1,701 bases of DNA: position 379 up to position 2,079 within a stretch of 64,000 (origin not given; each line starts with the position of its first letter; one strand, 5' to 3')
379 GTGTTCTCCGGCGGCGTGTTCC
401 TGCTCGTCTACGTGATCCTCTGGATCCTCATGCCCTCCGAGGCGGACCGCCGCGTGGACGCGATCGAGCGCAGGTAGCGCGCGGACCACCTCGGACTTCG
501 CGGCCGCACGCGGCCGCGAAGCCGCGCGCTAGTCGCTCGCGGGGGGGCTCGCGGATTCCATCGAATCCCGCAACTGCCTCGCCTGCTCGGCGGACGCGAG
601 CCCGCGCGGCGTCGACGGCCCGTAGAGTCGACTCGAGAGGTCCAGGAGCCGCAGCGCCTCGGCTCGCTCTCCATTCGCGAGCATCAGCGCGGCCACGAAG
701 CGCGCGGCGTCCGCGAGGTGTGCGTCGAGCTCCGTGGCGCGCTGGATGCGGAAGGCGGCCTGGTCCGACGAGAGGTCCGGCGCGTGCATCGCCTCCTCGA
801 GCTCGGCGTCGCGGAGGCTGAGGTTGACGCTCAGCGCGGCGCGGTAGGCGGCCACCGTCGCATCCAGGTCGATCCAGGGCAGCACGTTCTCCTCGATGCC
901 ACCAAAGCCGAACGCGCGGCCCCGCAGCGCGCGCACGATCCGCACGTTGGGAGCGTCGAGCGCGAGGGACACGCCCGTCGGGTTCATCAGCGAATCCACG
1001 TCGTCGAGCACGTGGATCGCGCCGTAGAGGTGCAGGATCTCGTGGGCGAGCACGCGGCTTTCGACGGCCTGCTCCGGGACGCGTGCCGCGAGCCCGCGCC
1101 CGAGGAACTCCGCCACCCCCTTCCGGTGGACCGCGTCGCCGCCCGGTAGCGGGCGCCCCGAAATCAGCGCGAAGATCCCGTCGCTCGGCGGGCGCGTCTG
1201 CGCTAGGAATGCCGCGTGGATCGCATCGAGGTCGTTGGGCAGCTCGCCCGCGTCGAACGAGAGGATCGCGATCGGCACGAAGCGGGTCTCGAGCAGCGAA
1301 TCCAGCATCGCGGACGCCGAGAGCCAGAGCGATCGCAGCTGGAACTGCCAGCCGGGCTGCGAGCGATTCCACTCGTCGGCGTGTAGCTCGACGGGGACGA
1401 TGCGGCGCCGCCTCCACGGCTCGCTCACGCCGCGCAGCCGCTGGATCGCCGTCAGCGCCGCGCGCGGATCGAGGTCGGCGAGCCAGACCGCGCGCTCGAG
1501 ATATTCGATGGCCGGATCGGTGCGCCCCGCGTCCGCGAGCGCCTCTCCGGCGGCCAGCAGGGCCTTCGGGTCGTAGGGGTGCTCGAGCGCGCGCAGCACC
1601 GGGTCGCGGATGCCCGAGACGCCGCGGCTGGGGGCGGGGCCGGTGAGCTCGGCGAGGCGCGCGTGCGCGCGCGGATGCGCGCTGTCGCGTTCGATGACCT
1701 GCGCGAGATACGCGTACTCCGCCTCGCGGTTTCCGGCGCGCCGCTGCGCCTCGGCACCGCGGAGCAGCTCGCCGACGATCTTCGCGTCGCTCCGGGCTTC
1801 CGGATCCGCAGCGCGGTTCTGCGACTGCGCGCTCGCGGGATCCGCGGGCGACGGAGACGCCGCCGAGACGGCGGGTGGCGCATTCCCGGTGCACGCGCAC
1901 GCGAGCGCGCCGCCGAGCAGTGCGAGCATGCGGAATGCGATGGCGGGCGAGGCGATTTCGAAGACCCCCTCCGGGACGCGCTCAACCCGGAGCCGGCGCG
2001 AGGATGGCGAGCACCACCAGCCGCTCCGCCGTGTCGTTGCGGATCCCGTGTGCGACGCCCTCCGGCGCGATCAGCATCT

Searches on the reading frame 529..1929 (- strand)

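Call 10: search_protein_families(library=pfam, proteins=[window:529-1929:-])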
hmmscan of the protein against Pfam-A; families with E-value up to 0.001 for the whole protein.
window:529-1929:- (466 aa): 1 family
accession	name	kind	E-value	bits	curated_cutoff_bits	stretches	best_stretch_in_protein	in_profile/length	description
PF14559.12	TPR_19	-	0.00017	22.3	25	0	116-157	20-61/68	Tetratricopeptide repeat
